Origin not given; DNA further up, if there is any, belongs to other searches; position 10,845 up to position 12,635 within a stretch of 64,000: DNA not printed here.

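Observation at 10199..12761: Stand-alone three-gene hydrogenase-like module (YecH-like metal binder + HycE/NuoCD-like + HycG/NuoB-like) with the catalytic and proximal-cluster ligands gone and no membrane, Hyp or protease partners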

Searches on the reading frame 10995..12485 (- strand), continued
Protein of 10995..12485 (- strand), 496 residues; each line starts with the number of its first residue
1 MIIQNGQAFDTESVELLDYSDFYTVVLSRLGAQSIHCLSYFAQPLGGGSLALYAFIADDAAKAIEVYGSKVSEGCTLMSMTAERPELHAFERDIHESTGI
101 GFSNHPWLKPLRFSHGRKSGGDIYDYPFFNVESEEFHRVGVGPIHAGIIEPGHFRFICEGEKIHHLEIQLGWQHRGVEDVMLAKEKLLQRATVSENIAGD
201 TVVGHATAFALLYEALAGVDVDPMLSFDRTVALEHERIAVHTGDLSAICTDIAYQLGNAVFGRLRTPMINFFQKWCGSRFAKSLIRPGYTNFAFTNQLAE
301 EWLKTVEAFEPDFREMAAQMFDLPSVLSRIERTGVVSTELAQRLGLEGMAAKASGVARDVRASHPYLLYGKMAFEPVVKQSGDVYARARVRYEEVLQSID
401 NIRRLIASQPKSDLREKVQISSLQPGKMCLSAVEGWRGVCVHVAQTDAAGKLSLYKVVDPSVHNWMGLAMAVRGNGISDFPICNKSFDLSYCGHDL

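Call 27: find_homologous_proteins(query=L089:8572-9987:+, max_evalue=1e-20)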
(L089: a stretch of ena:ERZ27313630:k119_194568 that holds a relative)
Query L089:8572-9987:+ (471 aa): 2274 proteins with E <= 1e-20 among 8000 candidates; the best 120 are listed.
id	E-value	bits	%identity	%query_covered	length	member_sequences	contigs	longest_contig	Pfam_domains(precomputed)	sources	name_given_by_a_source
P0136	0.0e+0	1016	100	100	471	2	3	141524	PF00361.26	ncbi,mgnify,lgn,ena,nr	ncbi:MAG: hypothetical protein HUJ96_05500 [Marinilabiliaceae bacterium]|mgnify:CR=1 FL=1|nr:hypothe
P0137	2.6e-231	787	77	100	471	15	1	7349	PF00361.26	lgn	-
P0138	9.1e-166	571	58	100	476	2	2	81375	PF00361.26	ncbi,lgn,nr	ncbi:MAG: hypothetical protein MJZ15_05895 [Bacteroidales bacterium]|nr:hypothetical protein [Bacter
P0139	1.8e-165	570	58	100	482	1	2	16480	PF00361.26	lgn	-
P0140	6.7e-165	568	58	100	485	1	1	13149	PF00361.26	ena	-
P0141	1.4e-164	567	59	100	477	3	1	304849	PF00361.26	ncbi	-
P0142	3.3e-163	562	57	100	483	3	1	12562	PF00361.26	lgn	-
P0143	9.9e-163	561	57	100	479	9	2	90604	PF00361.26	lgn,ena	-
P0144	1.3e-162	560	56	100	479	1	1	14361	PF00361.26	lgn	-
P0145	2.1e-162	560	56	99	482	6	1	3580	PF00361.26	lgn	-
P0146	2.8e-161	556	56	100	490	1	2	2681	PF00361.26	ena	-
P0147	3.1e-161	556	56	100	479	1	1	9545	PF00361.26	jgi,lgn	-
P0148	3.3e-161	556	57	100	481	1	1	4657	PF00361.26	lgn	-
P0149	4.7e-161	555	56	100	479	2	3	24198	PF00361.26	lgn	-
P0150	1.1e-159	551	56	94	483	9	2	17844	PF00361.26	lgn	-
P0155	6.4e-158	545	54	99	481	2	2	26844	PF00361.26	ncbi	-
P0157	1.1e-155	537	54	100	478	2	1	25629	PF00361.26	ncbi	-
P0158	7.2e-155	535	54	100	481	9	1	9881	PF00361.26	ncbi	-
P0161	7.5e-154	531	53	100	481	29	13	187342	PF00361.26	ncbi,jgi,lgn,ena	-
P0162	1.5e-153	530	55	99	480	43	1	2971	PF00361.26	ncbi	ncbi:MAG: proton-conducting transporter membrane subunit [Marinilabiliaceae bacterium]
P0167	4.4e-152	526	52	99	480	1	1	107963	PF00361.26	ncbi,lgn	-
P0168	2.9e-151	523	53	99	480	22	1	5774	PF00361.26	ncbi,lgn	-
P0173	8.0e-150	518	53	96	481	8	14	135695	PF00361.26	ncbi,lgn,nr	ncbi:MAG: hypothetical protein MR215_04645 [Bacteroidales bacterium]|nr:hypothetical protein [Bacter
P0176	5.1e-147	509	52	100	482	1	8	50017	PF00361.26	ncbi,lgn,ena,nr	ncbi:MAG: hypothetical protein II951_09170 [Bacteroidales bacterium]|nr:hypothetical protein [Bacter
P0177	7.7e-147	508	52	96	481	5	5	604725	PF00361.26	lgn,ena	-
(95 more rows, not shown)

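Call 28: find_encoding_contigs(protein=P0177, flank=8000, max_places=2)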
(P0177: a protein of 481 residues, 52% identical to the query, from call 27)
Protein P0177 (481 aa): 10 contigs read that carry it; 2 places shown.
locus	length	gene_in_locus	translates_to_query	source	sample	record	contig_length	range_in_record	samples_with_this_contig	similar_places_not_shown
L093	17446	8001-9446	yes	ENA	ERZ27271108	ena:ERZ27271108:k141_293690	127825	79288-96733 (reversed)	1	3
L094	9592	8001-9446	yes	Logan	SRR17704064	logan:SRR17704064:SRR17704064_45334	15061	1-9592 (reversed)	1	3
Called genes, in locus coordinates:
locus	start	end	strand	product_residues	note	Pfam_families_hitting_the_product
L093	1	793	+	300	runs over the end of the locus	PF02541:Ppx-GppA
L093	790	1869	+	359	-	PF07396:Porin_O_P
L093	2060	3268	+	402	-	-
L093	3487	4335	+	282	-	PF19576:Acyltransf_2, PF01553:Acyltransferase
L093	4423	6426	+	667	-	PF00361:Proton_antipo_M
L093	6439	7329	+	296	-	PF00146:NADHdh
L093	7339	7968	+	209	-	-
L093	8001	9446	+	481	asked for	PF00361:Proton_antipo_M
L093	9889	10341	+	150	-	PF01797:Y1_Tnp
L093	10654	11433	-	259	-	PF03807:F420_oxidored (weak), PF10727:Rossmann-like, PF10728:DUF2520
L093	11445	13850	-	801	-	PF08450:SGL (faint), PF07494:Reg_prop (weak), PF12833:HTH_18, PF00165:HTH_AraC (weak)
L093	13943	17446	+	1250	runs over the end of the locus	PF05448:AXE1, PF00326:Peptidase_S9, PF07859:Abhydrolase_3 (faint), PF05448:AXE1, PF00326:Peptidase_S9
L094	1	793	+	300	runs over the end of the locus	PF02541:Ppx-GppA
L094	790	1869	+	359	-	PF07396:Porin_O_P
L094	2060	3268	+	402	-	-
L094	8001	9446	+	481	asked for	PF00361:Proton_antipo_M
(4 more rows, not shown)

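Call 29: find_encoding_contigs(protein=P0141, flank=8000, max_places=2)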
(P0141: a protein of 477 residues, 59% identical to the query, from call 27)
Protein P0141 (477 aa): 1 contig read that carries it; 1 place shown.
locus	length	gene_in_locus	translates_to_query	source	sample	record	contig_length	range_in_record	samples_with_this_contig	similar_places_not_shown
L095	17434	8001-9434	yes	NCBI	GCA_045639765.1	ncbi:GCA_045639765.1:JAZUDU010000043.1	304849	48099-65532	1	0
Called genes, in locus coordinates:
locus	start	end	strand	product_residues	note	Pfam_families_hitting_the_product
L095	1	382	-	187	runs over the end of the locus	PF00117:GATase, PF07722:Peptidase_C26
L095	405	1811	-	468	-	PF04715:, PF00425:Chorismate_bind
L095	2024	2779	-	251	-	PF00037:Fer4 (faint), PF01058:Oxidored_q6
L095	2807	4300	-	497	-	PF00329:Complex1_30kDa, PF00346:Complex1_49kDa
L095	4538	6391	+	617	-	PF00361:Proton_antipo_M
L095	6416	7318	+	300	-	PF00146:NADHdh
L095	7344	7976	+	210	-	PF00420:Oxidored_q2 (weak)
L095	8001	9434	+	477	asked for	PF00361:Proton_antipo_M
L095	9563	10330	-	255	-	PF00696:AA_kinase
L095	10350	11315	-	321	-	PF02729:OTCace_N, PF00185:OTCace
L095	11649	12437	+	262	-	-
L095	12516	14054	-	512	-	PF28494:GlyRS_ins_1, PF00587:tRNA-synt_2b, PF03129:HGTP_anticodon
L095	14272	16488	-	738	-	PF07719:TPR_2 (faint), PF13424:TPR_12 (faint), PF00515:TPR_1 (weak), PF22037:PSD13_N (weak), PF07228:SpoIIE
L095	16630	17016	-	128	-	-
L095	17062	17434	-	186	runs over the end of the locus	PF05430:Methyltransf_30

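Call 30: list_cluster_members(proteins=[P0158, P0168, P0162, P0155, P0157, P0161, P0167, P0173, P0176, P0138])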
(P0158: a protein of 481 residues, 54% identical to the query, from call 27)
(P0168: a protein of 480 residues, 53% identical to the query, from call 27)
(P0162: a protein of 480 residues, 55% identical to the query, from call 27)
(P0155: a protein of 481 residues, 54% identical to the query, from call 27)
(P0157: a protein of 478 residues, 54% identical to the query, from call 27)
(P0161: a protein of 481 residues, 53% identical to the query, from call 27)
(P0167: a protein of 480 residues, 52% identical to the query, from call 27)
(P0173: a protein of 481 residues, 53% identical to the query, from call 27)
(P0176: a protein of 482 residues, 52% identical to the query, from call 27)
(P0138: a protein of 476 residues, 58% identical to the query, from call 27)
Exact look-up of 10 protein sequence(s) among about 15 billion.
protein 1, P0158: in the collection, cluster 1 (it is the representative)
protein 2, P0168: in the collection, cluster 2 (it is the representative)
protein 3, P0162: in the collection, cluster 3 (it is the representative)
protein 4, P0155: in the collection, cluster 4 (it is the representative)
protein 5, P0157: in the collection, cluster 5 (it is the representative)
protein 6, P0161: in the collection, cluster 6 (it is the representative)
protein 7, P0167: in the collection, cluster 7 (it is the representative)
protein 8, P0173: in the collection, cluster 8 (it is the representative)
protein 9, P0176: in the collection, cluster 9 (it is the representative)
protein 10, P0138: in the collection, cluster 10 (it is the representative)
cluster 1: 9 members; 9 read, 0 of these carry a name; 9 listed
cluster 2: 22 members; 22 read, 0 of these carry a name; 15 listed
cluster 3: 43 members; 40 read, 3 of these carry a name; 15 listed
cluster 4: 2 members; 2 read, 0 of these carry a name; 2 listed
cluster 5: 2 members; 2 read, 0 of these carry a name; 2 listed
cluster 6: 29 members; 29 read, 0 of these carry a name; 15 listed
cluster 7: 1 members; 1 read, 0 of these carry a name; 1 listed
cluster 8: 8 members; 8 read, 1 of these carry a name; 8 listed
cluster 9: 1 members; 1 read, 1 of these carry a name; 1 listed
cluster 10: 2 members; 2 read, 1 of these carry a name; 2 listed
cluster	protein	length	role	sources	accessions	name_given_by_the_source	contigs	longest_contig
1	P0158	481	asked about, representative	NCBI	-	-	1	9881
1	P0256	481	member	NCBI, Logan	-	-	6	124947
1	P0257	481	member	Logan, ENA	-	-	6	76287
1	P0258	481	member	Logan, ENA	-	-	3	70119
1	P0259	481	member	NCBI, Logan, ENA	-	-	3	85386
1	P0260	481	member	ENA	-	-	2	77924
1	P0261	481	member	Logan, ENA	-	-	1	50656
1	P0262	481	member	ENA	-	-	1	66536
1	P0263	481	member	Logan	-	-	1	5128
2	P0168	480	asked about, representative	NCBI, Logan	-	-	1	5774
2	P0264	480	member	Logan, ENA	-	-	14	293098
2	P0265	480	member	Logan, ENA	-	-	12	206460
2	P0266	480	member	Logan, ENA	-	-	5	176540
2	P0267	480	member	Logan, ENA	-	-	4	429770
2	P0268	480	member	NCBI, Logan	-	-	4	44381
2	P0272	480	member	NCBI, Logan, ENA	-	-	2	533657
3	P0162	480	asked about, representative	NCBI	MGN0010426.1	MAG: proton-conducting transporter membrane subunit [Marinilabiliaceae bacterium]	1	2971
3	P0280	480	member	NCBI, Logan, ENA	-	-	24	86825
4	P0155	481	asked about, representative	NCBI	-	-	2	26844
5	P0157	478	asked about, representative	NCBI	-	-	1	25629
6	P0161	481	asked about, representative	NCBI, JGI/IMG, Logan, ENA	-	-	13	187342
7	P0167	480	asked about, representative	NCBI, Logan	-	-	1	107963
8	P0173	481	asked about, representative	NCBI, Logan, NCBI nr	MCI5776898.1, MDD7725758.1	MAG: hypothetical protein MR215_04645 [Bacteroidales bacterium] | hypothetical protein [Bacteroidales bacterium]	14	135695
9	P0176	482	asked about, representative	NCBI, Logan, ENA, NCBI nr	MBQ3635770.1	MAG: hypothetical protein II951_09170 [Bacteroidales bacterium] | hypothetical protein [Bacteroidales bacterium]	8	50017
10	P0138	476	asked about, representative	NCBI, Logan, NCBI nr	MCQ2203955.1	MAG: hypothetical protein MJZ15_05895 [Bacteroidales bacterium] | hypothetical protein [Bacteroidales bacterium]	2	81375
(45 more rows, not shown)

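Call 37: find_encoding_contigs(protein=P0280, flank=6000, max_places=10)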
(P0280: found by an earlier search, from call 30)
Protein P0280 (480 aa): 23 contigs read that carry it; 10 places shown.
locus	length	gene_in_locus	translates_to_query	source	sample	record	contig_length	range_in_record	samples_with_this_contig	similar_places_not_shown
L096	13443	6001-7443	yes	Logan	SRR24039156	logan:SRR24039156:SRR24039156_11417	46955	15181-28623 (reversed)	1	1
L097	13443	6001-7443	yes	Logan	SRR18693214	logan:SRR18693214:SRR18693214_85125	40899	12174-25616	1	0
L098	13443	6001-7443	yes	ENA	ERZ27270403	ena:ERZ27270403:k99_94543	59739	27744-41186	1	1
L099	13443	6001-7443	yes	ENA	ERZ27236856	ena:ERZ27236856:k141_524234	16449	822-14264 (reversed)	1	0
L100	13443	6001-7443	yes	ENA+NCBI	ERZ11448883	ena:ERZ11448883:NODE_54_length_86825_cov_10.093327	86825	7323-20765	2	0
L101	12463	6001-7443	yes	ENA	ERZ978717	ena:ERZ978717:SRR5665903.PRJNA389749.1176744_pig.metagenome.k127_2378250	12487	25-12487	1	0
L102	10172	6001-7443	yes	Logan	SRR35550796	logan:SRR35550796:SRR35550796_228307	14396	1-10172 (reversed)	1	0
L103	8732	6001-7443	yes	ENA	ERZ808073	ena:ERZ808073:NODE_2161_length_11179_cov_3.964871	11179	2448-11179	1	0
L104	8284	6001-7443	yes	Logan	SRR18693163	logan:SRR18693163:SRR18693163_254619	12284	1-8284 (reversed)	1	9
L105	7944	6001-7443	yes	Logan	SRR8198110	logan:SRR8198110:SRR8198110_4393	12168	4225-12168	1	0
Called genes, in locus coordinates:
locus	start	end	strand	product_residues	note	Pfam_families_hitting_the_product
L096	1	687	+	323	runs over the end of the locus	-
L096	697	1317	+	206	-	PF01121:CoaE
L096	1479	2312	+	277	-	PF19576:Acyltransf_2, PF01553:Acyltransferase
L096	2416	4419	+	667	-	PF00361:Proton_antipo_M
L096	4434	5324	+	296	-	PF00146:NADHdh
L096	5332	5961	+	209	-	-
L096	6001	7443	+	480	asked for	PF00361:Proton_antipo_M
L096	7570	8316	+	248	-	PF00106:adh_short, PF08659:KR, PF13561:adh_short_C2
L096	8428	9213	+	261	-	PF03807:F420_oxidored (weak), PF10727:Rossmann-like, PF10728:DUF2520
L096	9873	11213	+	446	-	PF01554:MatE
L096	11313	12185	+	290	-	PF01063:Aminotran_4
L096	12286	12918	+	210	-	-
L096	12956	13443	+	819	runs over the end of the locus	PF13491:FtsK_4TM, PF17854:FtsK_alpha, PF01580:FtsK_SpoIIIE, PF09397:FtsK_gamma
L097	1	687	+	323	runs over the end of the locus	-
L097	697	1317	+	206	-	PF01121:CoaE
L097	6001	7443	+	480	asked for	PF00361:Proton_antipo_M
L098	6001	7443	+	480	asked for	PF00361:Proton_antipo_M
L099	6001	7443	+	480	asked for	PF00361:Proton_antipo_M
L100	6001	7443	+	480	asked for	PF00361:Proton_antipo_M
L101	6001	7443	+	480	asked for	PF00361:Proton_antipo_M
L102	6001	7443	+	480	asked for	PF00361:Proton_antipo_M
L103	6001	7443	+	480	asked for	PF00361:Proton_antipo_M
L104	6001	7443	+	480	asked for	PF00361:Proton_antipo_M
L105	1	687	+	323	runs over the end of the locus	-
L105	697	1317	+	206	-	PF01121:CoaE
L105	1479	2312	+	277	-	PF19576:Acyltransf_2, PF01553:Acyltransferase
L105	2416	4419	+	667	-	PF00361:Proton_antipo_M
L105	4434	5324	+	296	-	PF00146:NADHdh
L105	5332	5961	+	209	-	-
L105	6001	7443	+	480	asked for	PF00361:Proton_antipo_M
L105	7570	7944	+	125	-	?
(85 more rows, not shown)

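Call 39: list_cluster_members(proteins=[P0017, P0027, P0002, P0011, P0013, P0020, P0022, P0029, P0030, P0021])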
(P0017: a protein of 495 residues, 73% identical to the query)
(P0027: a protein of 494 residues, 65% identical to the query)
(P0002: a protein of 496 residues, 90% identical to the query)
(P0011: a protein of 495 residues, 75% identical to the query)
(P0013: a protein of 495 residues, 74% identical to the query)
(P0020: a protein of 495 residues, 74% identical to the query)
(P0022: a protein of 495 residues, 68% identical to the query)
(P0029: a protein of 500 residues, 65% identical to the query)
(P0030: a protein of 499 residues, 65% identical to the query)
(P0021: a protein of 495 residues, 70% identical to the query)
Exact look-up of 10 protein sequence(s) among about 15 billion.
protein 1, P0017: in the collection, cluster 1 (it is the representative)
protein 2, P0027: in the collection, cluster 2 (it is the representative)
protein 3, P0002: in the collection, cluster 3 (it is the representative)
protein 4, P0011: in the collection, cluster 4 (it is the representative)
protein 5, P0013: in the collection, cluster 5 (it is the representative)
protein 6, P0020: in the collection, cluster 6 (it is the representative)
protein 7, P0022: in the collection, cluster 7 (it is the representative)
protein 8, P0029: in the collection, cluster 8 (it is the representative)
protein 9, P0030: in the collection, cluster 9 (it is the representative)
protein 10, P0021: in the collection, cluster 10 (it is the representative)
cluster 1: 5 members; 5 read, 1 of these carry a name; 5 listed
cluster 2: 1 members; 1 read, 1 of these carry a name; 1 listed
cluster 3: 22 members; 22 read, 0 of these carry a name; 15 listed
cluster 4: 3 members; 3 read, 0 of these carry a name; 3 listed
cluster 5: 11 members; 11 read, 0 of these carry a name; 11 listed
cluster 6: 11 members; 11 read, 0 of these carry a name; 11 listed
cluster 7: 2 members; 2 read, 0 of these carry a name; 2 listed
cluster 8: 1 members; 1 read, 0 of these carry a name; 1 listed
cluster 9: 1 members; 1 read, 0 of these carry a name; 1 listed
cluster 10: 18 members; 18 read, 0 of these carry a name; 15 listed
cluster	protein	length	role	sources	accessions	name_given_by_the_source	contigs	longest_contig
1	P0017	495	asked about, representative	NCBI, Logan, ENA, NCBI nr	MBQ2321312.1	MAG: NADH-quinone oxidoreductase subunit C [Bacteroidales bacterium] | NADH-quinone oxidoreductase subunit C [Bacteroidales bacterium]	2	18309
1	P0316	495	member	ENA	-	-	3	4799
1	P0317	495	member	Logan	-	-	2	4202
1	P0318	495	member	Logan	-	-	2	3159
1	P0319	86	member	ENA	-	-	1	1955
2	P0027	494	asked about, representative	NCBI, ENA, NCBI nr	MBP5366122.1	MAG: NADH-quinone oxidoreductase subunit C [Bacteroidales bacterium] | NADH-quinone oxidoreductase subunit C [Bacteroidales bacterium]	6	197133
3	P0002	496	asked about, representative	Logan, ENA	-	-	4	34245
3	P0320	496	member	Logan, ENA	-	-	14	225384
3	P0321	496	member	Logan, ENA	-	-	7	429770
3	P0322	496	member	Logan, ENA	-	-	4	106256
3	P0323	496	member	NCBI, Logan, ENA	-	-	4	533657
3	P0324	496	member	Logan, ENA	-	-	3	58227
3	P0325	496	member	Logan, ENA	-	-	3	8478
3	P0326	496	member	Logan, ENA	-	-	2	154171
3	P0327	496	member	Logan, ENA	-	-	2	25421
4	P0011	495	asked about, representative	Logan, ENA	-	-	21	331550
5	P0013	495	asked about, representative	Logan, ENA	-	-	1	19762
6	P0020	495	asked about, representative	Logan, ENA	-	-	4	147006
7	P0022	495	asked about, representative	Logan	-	-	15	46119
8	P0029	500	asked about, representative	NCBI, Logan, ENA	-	-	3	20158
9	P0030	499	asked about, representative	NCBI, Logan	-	-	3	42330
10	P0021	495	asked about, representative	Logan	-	-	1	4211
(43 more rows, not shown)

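Call 40: find_encoding_contigs(protein=P0323, flank=5000, max_places=4)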
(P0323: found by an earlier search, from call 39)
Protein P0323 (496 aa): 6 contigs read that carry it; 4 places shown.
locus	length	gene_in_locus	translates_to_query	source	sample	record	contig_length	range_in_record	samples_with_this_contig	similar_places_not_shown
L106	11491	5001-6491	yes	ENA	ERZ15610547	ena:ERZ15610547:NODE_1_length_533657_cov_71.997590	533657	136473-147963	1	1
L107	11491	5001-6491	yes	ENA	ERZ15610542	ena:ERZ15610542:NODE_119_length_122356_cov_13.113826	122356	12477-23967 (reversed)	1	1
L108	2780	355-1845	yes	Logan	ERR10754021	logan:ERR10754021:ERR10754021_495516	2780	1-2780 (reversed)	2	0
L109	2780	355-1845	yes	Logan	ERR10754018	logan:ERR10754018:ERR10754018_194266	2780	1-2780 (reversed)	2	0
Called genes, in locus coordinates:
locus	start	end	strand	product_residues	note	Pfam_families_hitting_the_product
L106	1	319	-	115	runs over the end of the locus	PF01253:SUI1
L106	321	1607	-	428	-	PF00919:UPF0004, PF04055:Radical_SAM, PF18693:TRAM_2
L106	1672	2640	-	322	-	PF13401:AAA_22 (faint), PF02881:SRP54_N, PF13604:AAA_30 (weak), PF00448:SRP54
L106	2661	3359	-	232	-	PF20260:PUA_4, PF04452:Methyltrans_RNA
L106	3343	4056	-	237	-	PF01569:PAP2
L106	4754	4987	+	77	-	PF10678:DUF2492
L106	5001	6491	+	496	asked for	PF00346:Complex1_49kDa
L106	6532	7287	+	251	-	PF01058:Oxidored_q6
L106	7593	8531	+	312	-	PF01207:Dus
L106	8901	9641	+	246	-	PF00160:Pro_isomerase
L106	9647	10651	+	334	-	PF25594:GldB_lipo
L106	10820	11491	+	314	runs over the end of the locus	PF13793:Pribosyltran_N, PF00156:Pribosyltran, PF14572:Pribosyl_synth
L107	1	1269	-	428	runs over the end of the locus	PF00919:UPF0004, PF04055:Radical_SAM, PF18693:TRAM_2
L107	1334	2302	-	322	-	PF13401:AAA_22 (faint), PF02881:SRP54_N, PF13604:AAA_30 (weak), PF00448:SRP54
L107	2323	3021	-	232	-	PF20260:PUA_4, PF04452:Methyltrans_RNA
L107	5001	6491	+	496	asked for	PF00346:Complex1_49kDa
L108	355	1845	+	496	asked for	PF00346:Complex1_49kDa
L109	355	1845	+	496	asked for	PF00346:Complex1_49kDa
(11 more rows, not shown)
